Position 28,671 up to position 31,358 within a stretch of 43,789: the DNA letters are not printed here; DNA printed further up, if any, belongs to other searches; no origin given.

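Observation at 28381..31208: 795-aa GT2-TPR-GT4 dual glycosyltransferase and a coupled unknown gene directly behind the capsid-gene attenuator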

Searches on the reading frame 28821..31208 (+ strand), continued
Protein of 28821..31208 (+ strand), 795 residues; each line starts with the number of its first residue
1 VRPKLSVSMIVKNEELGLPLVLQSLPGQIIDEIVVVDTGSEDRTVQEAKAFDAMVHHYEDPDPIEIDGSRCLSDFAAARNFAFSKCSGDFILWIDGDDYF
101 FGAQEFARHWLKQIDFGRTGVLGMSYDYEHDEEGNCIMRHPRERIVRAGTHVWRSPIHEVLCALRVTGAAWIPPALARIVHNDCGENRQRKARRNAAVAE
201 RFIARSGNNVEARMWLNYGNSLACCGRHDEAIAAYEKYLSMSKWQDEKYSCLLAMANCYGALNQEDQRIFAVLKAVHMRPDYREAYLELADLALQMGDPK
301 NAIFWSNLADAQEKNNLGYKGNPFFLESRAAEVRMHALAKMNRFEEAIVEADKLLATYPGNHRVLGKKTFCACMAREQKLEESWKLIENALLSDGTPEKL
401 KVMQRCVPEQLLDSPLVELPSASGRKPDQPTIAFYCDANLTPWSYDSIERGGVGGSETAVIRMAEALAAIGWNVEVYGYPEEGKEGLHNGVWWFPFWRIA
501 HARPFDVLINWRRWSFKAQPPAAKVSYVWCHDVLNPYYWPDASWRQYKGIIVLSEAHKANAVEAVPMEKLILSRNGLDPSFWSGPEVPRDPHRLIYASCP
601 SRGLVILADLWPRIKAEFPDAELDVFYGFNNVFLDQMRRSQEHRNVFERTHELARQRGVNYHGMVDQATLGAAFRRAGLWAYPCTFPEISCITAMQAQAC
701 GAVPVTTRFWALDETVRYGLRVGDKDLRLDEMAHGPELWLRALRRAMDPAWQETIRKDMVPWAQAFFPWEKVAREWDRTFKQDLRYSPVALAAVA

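Call 37: fold_search(model_id=the predicted structure, library=pdb)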
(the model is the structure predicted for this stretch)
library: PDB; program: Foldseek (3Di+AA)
matches with E <= 10: 1823; with E <= 0.001: 646
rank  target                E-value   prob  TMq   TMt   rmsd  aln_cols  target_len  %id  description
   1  8dth_B                1.1e-16  1.00  0.30  0.33  22.4       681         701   15  Cryo-EM structure of Arabidopsis SPY alternative conformation 2 (released 2023-03-08)
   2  7msn_A                1.9e-16  1.00  0.32  0.57  14.1       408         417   18  SunS glycosin S-glycosyltransferase (released 2022-04-13)
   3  8dti_A                3.7e-16  1.00  0.29  0.35  23.2       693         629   16  Cryo-EM structure of Arabidopsis SPY in complex with GDP-fucose (released 2023-03-08)
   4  8dtf_A                6.6e-16  1.00  0.28  0.27  22.8       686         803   14  Cryo-EM structure of the full length Arabidopsis SPY with complete TPRs (released 2023-03-08)
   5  7msn_B                9.1e-16  1.00  0.31  0.56  14.3       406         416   17  SunS glycosin S-glycosyltransferase (released 2022-04-13)
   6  8dtg_A                2.1e-15  1.00  0.30  0.30  22.8       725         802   13  Cryo-EM structure of Arabidopsis SPY alternative conformation 1 (released 2023-03-08)
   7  8dtg_B                2.6e-15  1.00  0.29  0.31  22.6       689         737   13  Cryo-EM structure of Arabidopsis SPY alternative conformation 1 (released 2023-03-08)
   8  8dth_A                3.8e-15  1.00  0.29  0.31  24.1       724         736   14  Cryo-EM structure of Arabidopsis SPY alternative conformation 2 (released 2023-03-08)
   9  7msp_B                5.9e-15  1.00  0.30  0.68   2.9       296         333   19  SunS glycosin S-glycosyltransferase (released 2022-04-13)
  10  7msk_A                7.7e-15  1.00  0.33  0.59  12.1       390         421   16  ThuS glycosin S-glycosyltransferase (released 2022-04-13)
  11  7msk_B                7.7e-15  1.00  0.31  0.55  12.3       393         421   17  ThuS glycosin S-glycosyltransferase (released 2022-04-13)
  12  7y4i_B                8.5e-15  1.00  0.29  0.29  22.6       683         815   14  Crystal structure of SPINDLY in complex with GDP (released 2022-12-07)
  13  7msp_A                1.7e-14  1.00  0.30  0.68   3.0       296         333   18  SunS glycosin S-glycosyltransferase (released 2022-04-13)
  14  7y4i_A                1.7e-14  1.00  0.29  0.28  22.5       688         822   15  Crystal structure of SPINDLY in complex with GDP (released 2022-12-07)
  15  4gyw_A                9.9e-14  1.00  0.27  0.30  22.2       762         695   11  Crystal structure of human O-GlcNAc Transferase in complex with UDP and a glycopeptide (released 2012-10-31)
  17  6kih_A                1.9e-13  1.00  0.35  0.65   6.1       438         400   17  Sucrose-phosphate synthase (tll1590) from Thermosynechococcus elongatus (released 2020-05-27)
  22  2gej                  4.7e-13  1.00  0.34  0.70   5.6       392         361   18  Crystal Structure of phosphatidylinositol mannosyltransferase (PimA) from Mycobacterium smegmatis in complex with GDP-Ma (released 2007-04-03)
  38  7qsg_A                2.6e-12  1.00  0.34  0.68   4.4       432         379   18  Methylmannose polysaccharide mannosyltransferase from M. hassiacum (released 2023-01-25)
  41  6kih_B                2.9e-12  1.00  0.35  0.66   5.6       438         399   17  Sucrose-phosphate synthase (tll1590) from Thermosynechococcus elongatus (released 2020-05-27)
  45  7fga_B                4.9e-12  1.00  0.34  0.73   4.0       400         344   14  Alpha-1,2-glucosyltransferase_UDP_sucrose_tll1591 (released 2022-06-01)
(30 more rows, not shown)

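Call 55: search_protein_families(library=phrogs, proteins=[L062:4427-6517:+, L062:6813-7781:+, L062:7815-9032:+, L062:9038-9475:+, L062:9459-9902:+, L062:12162-13796:+, L062:14471-16552:+, L053:5840-8851:+, L053:9491-9961:+, L075:4157-6295:+], max_evalue=0.001)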
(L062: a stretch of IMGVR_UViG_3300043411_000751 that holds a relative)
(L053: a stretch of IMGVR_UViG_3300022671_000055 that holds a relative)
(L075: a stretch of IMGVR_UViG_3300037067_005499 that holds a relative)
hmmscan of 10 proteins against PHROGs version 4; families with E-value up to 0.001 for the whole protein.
L062:4427-6517:+ (696 aa): 3 families
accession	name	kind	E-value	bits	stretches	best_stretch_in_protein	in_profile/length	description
phrog_156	-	head and packaging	8.5e-23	81.6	1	104-561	60-553/681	portal protein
phrog_1216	-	head and packaging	5.3e-10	39.5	1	195-491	210-523/714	portal protein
phrog_332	-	connector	1.3e-06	28.1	1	142-453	114-401/560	head-tail adaptor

L062:6813-7781:+ (322 aa): 0 families

L062:7815-9032:+ (405 aa): 2 families
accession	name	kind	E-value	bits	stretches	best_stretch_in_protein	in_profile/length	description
phrog_14242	-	head and packaging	4.6e-42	145.1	1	15-387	12-373/396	major head protein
phrog_9953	-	head and packaging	9.5e-09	36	1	228-398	148-325/329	major head protein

L062:9038-9475:+ (145 aa): 0 families

L062:9459-9902:+ (147 aa): 0 families

L062:12162-13796:+ (544 aa): 8 families
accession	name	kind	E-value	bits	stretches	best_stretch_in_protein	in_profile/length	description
phrog_26223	-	unknown function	7.9e-46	157.8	3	141-228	441-529/775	-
phrog_12736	-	head and packaging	2.9e-24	86.4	3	139-225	49-135/762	virion structural protein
phrog_10356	-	head and packaging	1.4e-14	54.2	1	295-542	356-623/852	virion structural protein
phrog_36166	-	unknown function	5.5e-13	48.4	2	140-238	503-601/1207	-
phrog_1407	-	tail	3.7e-12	47.3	1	141-230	170-257/258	major tail protein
phrog_3995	-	tail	9.7e-10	39.2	1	135-317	112-288/294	tail protein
phrog_2973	-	head and packaging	0.00055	20.4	0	84-244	139-289/310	Hoc-like head decoration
phrog_4069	-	head and packaging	0.00073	20.6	0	174-213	62-101/116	Hoc-like head decoration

L062:14471-16552:+ (693 aa): 2 families
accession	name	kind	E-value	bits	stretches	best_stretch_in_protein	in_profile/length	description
phrog_3287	-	head and packaging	1.6e-12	48.1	1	358-554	151-350/524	virion structural protein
phrog_511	-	head and packaging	0.00042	19.8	1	408-490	601-680/862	internal virion protein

L053:5840-8851:+ (1003 aa): 0 families

L053:9491-9961:+ (156 aa): 0 families

L075:4157-6295:+ (712 aa): 0 families

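Call 70: search_protein_families(library=ncbifam, proteins=[window:28821-31208:+], max_evalue=0.01)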
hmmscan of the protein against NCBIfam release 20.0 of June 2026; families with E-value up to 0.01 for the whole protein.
window:28821-31208:+ (795 aa): 10 families
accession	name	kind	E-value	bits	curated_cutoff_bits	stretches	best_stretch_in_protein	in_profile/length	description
TIGR03449.1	mycothiol_MshA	equivalog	2.2e-05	23.5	462.5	1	648-782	275-402/406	D-inositol-3-phosphate glycosyltransferase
NF010496.0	PRK13915.1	equivalog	5.6e-05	22.4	262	1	28-61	61-94/307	glucosyl-3-phosphoglycerate synthase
TIGR04195.1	S_glycosyl_SunS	equivalog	7.8e-05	21.7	350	1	3-105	57-149/421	SunS family peptide S-glycosyltransferase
TIGR02917.1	PEP_TPR_lipo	equivalog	0.00022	19.2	312.2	1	212-365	601-740/899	XrtA/PEP-CTERM system TPR-repeat protein PrsT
TIGR02521.1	type_IV_pilW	equivalog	0.00073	19.1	154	1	209-302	96-188/234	type IV pilus biogenesis/stability protein PilW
NF007482.0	PRK10073.1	equivalog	0.00091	18.3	423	1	3-100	6-98/334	glycosyltransferase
NF052415.1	T3SS_chap_SctY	equivalog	0.0033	17.9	70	0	189-241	53-106/106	type III secretion apparatus assembly chaperone SctY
NF041875.1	EPS_EpsD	equivalog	0.0038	16.7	370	1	17-118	13-109/325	exopolysaccharide biosynthesis glycosyltransferase EpsD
NF040959.1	MamA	equivalog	0.0053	16.2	200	0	209-304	34-126/204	magnetosome protein MamA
TIGR04283.1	glyco_like_mftF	equivalog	0.0071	16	182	0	8-58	4-56/221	TIGR04283 family arsenosugar biosynthesis glycosyltransferase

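Call 76: fold_search(model_id=the predicted structure, library=viral)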
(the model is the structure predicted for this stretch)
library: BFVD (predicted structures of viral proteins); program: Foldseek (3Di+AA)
matches with E <= 10: 1052; with E <= 0.001: 237
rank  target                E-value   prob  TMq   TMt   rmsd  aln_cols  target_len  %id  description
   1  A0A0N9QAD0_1          9.0e-32  1.00  0.37  0.34  28.1       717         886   18  Multiple type acyltransferase domains containing protein [Chrysochromulina ericina virus CeV-01B]
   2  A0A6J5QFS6            3.1e-31  1.00  0.58  0.82   5.1       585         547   21  Glycosyltransferase 2-like [uncultured Caudovirales phage]
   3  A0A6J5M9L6            3.7e-26  1.00  0.40  0.84   3.2       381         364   28  Uncharacterized protein [uncultured Caudovirales phage]
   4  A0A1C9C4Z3            6.2e-26  1.00  0.40  0.46  20.3       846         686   14  Putative glycosyltransferase [Heterosigma akashiwo virus 01]
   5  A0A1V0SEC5            2.6e-24  1.00  0.39  0.27  18.8       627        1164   15  Glycosyltransferase family 2 [Indivirus ILV1]
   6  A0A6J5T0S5            3.6e-23  1.00  0.40  0.40   3.6       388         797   22  Glycosyltransferase, DXD sugar-binding motif [uncultured Caudovirales phage]
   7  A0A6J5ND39            3.6e-23  1.00  0.40  0.40  13.5       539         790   17  Glycosyltransferase, DXD sugar-binding motif [uncultured Caudovirales phage]
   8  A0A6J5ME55            4.2e-23  1.00  0.39  0.51   3.8       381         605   22  Glycosyltransferase, DXD sugar-binding motif [uncultured Caudovirales phage]
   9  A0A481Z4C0            1.8e-21  1.00  0.40  0.45  21.8       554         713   18  Glycosyl transferase family 2 [Pithovirus LCPAC104]
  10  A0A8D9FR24            2.7e-21  1.00  0.39  0.74   3.5       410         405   18  Putative mannosyl-3-phosphoglycerate synthase [uncultured marine phage]
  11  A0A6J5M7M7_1          3.3e-21  1.00  0.38  0.39   4.0       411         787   21  Methyltransferase FkbM [uncultured Caudovirales phage]
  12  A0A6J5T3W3            4.9e-21  1.00  0.38  0.27   4.7       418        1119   21  Glyco_tranf_GTA_type domain containing protein [uncultured Caudovirales phage]
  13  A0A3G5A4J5            1.3e-20  1.00  0.40  0.39  13.0       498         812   16  Glycosyltransferase family 2 [Harvfovirus sp.]
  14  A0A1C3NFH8            2.4e-20  1.00  0.41  0.80   3.4       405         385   16  (no name in the UniProt tables at hand)
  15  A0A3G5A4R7            7.4e-20  1.00  0.38  0.52  14.7       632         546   15  Uncharacterized protein [Homavirus sp.]
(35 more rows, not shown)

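Call 78: find_encoding_contigs(protein=P0059, flank=10000, max_places=2)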
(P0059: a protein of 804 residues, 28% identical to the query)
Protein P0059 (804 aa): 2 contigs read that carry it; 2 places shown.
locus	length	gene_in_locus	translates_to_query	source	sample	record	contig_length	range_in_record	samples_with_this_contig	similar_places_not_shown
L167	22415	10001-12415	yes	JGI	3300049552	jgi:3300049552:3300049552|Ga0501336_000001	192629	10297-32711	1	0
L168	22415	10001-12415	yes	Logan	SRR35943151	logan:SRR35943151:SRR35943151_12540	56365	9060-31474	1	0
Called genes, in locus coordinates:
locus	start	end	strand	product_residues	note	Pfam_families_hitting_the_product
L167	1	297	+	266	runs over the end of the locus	-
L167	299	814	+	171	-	-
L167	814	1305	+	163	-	-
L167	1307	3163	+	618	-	-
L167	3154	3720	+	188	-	-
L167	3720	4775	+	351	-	-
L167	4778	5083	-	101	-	-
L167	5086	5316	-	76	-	-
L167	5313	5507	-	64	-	-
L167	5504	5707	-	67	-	-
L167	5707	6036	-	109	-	-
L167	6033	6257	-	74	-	-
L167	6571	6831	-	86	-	PF01381:HTH_3 (weak), PF13443:HTH_26 (weak), PF13560:HTH_31 (weak), PF00356:LacI (weak)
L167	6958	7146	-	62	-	-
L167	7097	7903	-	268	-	-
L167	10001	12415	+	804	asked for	PF00535:Glycos_transf_2, PF13428:TPR_14 (faint), PF13424:TPR_12 (faint), PF00515:TPR_1 (faint), PF07719:TPR_2 (faint), PF13176:TPR_7 (faint), PF13181:TPR_8 (faint), PF13374:TPR_10 (faint), +1 more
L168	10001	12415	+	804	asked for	PF00535:Glycos_transf_2, PF13428:TPR_14 (faint), PF13424:TPR_12 (faint), PF00515:TPR_1 (faint), PF07719:TPR_2 (faint), PF13176:TPR_7 (faint), PF13181:TPR_8 (faint), PF13374:TPR_10 (faint), +1 more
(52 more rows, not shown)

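Call 79: find_encoding_contigs(protein=P0050, flank=10000, max_places=2)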
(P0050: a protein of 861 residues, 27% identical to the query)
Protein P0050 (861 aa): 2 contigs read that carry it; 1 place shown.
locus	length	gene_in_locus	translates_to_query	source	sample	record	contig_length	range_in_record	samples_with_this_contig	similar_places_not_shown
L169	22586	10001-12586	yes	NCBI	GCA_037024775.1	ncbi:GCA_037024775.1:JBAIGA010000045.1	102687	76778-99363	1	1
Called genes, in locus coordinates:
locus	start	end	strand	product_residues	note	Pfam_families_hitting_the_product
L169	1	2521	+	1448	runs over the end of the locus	-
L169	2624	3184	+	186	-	-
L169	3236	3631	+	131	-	-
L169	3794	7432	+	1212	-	-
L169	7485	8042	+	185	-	PF00535:Glycos_transf_2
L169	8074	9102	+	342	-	PF01073:3Beta_HSD, PF01370:Epimerase, PF02719:Polysacc_synt_2, PF04321:RmlD_sub_bind, PF07993:NAD_binding_4, PF13460:NAD_binding_10, PF16363:GDP_Man_Dehyd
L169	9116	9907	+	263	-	PF13385:Laminin_G_3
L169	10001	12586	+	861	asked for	PF00535:Glycos_transf_2 (weak), PF07719:TPR_2 (faint), PF00535:Glycos_transf_2 (weak), PF13439:Glyco_transf_4 (faint), PF00534:Glycos_transf_1, PF13692:Glyco_trans_1_4 (weak)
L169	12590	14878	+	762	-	PF00535:Glycos_transf_2, PF13692:Glyco_trans_1_4 (faint), PF00534:Glycos_transf_1 (weak)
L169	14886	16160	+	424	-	PF08421:Methyltransf_13, PF13489:Methyltransf_23, PF08241:Methyltransf_11, PF08242:Methyltransf_12, PF13649:Methyltransf_25 (weak), PF13847:Methyltransf_31 (faint), PF08484:Methyltransf_14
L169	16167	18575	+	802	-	PF13439:Glyco_transf_4 (faint), PF00534:Glycos_transf_1 (faint), PF13692:Glyco_trans_1_4 (faint)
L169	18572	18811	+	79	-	-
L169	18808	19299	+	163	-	-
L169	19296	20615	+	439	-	PF08421:Methyltransf_13, PF13489:Methyltransf_23, PF08241:Methyltransf_11 (weak), PF08242:Methyltransf_12 (weak), PF08484:Methyltransf_14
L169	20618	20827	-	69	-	-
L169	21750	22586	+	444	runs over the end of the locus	PF00535:Glycos_transf_2, PF08241:Methyltransf_11 (weak), PF13489:Methyltransf_23 (weak)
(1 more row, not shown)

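Call 85: find_related_loci(query=A2, collection=genome_contigs, flank=8000)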
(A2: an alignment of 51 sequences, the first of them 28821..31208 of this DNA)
Query A2 (795 aa) in genome_contigs; peptide patterns used: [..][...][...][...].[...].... (x = any residue, [..] = any of these).
600 stretches matched a pattern (row limit reached: there are more); 577 encode a relative of the query (tblastn E <= 1e-3); the best 80 are kept; 80 distinct loci.
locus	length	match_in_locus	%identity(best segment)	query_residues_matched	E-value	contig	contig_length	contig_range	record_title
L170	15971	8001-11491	31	1-777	6e-78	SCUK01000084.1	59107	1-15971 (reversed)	MAG: Anaerolineae bacterium isolate FW602_bin.38 FW602_bin.38-28336, whole genome shotgun sequence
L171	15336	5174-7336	28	2-780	1e-51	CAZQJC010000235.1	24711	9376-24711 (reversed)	MAG TPA_asm: uncultured Myxococcales bacterium isolate binchicken_co200_39 genome assembly, contig: k141_1760988, whole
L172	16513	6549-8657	28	74-783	2e-77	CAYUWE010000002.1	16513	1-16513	MAG TPA_asm: uncultured bacterium isolate SRP167671_co2_83 genome assembly, contig: NODE_4615_length_16513_cov_6.749423,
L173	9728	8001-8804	34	4-286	1e-37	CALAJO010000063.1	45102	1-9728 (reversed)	MAG: uncultured cyanobacterium isolate N1_Bin_METABAT__280_1 genome assembly, contig: c_000002744929, whole genome shotg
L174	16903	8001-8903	36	426-716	2e-37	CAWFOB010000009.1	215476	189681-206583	MAG: uncultured Thermoleophilia bacterium isolate MFD06085.bin.2.33 genome assembly, contig: contig_9765, whole genome s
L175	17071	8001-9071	30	5-379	1e-36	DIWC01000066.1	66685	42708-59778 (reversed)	MAG TPA_asm: Peptococcaceae bacterium UBA6116 UBA6116_contig_6782, whole genome shotgun sequence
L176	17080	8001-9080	32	443-794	9e-36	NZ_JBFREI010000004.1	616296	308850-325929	Chitinophaga sp. RAB17 SCAFFOLD_3, whole genome shotgun sequence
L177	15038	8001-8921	33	3-324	5e-35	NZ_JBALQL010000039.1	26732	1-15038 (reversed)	Bacillus sp. JJ1122 JJ-1122_contig_39, whole genome shotgun sequence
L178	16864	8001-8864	31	3-309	1e-34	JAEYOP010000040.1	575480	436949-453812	MAG: Bacillota bacterium isolate OH_CBB_158 k127_795411, whole genome shotgun sequence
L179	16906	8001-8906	34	4-318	4e-34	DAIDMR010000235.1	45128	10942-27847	MAG TPA_asm: Vampirovibrio sp. isolate clean456 k141_149736, whole genome shotgun sequence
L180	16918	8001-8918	31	5-324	3e-33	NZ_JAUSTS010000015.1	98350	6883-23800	Cytobacillus kochii strain DSM 23667 Ga0480523_15, whole genome shotgun sequence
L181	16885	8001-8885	32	5-316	4e-33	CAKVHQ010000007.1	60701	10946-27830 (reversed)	MAG: uncultured Clostridia bacterium isolate REFINED_METABAT215_TOP10_CONTIGS_1500_ASSEMBLY_K77_MERGED__Hadza_MoBio_hadz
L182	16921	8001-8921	29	1-324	2e-32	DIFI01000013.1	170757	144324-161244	MAG TPA_asm: Peptococcaceae bacterium UBA5752 UBA5752_contig_11996, whole genome shotgun sequence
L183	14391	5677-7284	24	213-777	1e-32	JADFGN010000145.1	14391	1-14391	MAG: Candidatus Poribacteria bacterium isolate B30T1B8 B30T1B8_NODE7649, whole genome shotgun sequence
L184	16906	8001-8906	31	5-325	2e-32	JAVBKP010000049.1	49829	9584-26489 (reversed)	MAG: Anaerovoracaceae bacterium isolate GLO_MAG_00293 c_000010153572, whole genome shotgun sequence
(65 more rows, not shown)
